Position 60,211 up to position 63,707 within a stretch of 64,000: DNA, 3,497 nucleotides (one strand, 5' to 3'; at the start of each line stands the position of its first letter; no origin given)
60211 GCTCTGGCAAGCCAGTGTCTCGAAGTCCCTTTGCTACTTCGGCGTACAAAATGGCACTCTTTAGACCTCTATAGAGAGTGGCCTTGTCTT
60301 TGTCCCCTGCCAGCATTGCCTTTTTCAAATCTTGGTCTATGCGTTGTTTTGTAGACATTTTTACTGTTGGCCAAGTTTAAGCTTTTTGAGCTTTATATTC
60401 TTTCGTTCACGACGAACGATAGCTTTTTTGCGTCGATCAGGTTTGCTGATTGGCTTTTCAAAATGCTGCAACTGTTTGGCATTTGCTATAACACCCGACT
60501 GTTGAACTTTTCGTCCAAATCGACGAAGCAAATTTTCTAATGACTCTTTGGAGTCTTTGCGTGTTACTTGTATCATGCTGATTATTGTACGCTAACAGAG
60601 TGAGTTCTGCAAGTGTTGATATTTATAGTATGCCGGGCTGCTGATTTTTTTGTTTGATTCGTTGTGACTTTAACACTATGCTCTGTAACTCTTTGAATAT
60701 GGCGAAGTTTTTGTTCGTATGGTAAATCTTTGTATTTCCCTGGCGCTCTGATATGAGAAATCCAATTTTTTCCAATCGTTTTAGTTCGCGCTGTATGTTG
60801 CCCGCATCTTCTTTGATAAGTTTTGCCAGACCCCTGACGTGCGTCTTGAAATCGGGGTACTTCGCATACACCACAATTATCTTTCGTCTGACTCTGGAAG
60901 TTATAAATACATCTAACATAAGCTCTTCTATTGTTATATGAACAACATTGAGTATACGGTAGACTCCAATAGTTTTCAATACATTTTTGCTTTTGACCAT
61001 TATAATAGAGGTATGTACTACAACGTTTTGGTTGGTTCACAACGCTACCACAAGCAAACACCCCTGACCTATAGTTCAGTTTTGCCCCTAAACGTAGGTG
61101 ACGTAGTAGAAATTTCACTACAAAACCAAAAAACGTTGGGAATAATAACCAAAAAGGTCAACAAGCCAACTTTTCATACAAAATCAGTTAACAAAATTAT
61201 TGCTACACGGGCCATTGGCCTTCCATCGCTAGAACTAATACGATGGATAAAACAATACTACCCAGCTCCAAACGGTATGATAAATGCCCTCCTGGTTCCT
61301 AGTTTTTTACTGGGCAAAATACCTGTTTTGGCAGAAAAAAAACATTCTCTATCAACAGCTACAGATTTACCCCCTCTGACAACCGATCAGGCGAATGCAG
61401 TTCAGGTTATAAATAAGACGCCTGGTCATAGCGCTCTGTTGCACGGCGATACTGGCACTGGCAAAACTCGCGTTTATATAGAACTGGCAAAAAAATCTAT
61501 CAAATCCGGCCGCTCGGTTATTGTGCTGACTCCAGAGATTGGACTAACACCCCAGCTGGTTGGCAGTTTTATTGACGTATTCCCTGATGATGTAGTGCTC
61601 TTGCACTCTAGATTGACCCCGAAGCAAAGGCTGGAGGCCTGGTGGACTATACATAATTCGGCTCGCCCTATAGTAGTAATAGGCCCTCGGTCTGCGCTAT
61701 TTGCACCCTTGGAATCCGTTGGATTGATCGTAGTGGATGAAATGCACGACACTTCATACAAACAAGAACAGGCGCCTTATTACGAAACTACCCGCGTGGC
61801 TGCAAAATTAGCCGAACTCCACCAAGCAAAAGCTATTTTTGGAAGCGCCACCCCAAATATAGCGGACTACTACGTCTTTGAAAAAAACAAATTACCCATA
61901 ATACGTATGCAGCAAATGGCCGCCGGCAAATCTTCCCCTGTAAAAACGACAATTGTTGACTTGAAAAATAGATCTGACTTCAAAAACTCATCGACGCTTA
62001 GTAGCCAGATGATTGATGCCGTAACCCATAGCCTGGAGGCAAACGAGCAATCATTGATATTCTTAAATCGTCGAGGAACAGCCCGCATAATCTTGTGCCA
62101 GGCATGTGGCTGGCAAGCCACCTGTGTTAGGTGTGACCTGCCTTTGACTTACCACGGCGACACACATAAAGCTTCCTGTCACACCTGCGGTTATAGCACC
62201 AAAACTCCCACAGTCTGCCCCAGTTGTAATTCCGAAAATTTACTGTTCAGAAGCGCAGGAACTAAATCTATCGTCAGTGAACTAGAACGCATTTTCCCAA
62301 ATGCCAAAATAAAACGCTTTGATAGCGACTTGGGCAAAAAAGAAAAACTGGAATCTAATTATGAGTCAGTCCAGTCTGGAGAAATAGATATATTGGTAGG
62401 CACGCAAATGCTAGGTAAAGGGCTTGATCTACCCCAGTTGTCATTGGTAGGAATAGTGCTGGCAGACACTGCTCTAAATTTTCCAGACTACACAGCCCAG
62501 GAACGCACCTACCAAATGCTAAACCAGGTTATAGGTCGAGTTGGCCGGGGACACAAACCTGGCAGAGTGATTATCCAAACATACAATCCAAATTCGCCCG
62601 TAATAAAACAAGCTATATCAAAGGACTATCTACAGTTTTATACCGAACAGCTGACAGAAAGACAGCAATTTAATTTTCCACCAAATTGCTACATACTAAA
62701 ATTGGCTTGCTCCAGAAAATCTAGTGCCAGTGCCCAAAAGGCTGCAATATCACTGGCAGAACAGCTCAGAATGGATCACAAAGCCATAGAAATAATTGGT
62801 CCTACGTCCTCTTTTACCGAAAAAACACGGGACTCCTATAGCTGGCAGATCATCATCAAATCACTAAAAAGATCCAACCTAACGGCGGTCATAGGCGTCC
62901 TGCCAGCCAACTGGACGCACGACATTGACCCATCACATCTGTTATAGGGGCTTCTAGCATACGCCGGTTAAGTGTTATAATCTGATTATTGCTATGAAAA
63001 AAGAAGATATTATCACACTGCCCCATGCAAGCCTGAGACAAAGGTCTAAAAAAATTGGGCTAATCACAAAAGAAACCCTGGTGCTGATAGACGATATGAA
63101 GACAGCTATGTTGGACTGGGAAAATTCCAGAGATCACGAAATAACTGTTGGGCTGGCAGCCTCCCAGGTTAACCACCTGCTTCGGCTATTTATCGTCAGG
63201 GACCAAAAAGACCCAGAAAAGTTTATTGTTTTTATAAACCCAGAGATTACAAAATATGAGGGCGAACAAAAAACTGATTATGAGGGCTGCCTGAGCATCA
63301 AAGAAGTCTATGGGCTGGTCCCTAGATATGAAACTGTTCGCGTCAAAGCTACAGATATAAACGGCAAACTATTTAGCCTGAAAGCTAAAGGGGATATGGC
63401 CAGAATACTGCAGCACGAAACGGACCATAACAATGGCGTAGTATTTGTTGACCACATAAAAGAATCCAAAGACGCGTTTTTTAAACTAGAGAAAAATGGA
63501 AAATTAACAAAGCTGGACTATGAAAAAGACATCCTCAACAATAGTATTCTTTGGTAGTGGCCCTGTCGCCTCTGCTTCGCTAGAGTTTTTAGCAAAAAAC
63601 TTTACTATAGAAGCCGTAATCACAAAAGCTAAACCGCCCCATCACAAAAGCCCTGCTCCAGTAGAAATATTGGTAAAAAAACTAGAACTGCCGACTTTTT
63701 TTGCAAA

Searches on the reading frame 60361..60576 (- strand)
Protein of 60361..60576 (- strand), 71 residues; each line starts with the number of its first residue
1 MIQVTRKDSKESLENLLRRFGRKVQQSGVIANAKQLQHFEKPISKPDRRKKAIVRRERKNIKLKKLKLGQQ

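Call 71: search_protein_families(library=pfam, proteins=[window:60361-60576:-], max_evalue=0.01)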
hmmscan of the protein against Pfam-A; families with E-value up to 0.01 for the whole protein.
window:60361-60576:- (71 aa): 1 family
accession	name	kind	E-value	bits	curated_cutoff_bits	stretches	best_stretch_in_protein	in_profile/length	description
PF01165.25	Ribosomal_S21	-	4.4e-10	39.6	27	1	10-58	7-55/55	Ribosomal protein S21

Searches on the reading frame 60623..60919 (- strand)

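Call 71: search_protein_families(library=pfam, proteins=[window:60623-60919:-], max_evalue=0.01)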
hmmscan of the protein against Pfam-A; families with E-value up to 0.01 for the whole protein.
window:60623-60919:- (98 aa): 3 families
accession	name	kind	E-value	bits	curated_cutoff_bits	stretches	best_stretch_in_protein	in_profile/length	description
PF14394.12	DUF4423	-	0.00035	20.9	30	1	19-86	30-95/165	Domain of unknown function (DUF4423)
PF25212.1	HVO_A0114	-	0.00081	19.6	27.6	1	27-65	38-76/84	HVO_A0114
PF24033.1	DUF7342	-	0.0092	16.4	31.6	1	43-86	35-78/150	Family of unknown function (DUF7342)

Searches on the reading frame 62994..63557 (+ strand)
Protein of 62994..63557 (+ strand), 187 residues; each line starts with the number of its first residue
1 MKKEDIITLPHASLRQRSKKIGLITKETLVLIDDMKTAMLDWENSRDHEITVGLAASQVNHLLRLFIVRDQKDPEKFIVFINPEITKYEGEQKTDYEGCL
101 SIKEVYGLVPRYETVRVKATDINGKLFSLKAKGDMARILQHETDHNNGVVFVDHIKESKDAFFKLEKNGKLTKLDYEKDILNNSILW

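Call 47: find_encoding_contigs(protein=window:62994-63557:+, flank=10000, max_places=6)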
Protein window:62994-63557:+ (187 aa): 24 contigs read that carry it; 6 places shown.
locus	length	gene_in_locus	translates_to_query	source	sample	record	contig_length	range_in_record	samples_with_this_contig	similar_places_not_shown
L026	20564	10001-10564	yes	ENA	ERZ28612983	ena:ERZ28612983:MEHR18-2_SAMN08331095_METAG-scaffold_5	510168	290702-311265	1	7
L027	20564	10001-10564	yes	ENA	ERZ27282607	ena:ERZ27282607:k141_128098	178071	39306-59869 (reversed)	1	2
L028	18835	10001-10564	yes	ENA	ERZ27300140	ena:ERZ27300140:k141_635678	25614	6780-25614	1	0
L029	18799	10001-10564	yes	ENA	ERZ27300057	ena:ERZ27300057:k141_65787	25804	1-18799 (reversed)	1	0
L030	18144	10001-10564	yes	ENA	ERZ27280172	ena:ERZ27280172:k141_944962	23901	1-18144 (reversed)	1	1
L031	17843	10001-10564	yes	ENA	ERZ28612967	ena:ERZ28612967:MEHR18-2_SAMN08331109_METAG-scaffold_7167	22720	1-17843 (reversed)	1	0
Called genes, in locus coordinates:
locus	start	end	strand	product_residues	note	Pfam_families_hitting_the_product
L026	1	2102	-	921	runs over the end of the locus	PF08471:Ribonuc_red_2_N, PF02867:Ribonuc_red_lgC, PF12637:TSCPD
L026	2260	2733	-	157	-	PF22811:Zn_ribbon_NrdR, PF03477:ATP-cone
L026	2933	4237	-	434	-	PF00091:Tubulin, PF12327:FtsZ_C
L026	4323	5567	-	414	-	PF11104:PilM_2 (faint), PF02491:SHS2_FTSA, PF06723:MreB_Mbl, PF14450:FtsA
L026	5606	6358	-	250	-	PF00557:Peptidase_M24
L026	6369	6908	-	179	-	PF00406:ADK, PF13207:AAA_17, PF13238:AAA_18 (weak), PF13671:AAA_33 (weak)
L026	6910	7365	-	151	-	PF09424:YqeY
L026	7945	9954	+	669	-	PF17764:PriA_3primeBD (weak), PF04851:ResIII, PF00270:DEAD, PF18319:Zn_ribbon_PriA (weak), PF00271:Helicase_C, PF18074:PriA_C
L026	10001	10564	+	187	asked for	PF01327:Pep_deformylase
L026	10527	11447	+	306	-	PF00551:Formyl_trans_N, PF02911:Formyl_trans_C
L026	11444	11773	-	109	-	PF18908:DUF5663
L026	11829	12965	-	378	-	-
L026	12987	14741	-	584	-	PF04760:IF2_N, PF00009:GTP_EFTU, PF00025:Arf (weak), PF00071:Ras (weak), PF01926:MMR_HSR1, PF02421:FeoB_N (weak), PF22042:EF-G_D2, PF11987:IF-2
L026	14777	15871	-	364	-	PF13509:S1_2 (faint), PF21710:Spt6_S1 (faint), PF00575:S1, PF23459:S1_RRP5 (weak)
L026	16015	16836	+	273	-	PF00480:ROK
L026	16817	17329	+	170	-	-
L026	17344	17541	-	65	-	-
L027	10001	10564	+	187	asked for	PF01327:Pep_deformylase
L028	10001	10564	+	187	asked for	PF01327:Pep_deformylase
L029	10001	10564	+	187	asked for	PF01327:Pep_deformylase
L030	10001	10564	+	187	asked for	PF01327:Pep_deformylase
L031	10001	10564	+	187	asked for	PF01327:Pep_deformylase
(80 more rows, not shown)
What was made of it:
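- The locus sits in the interior of a 510-kb scaffold (call 47).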
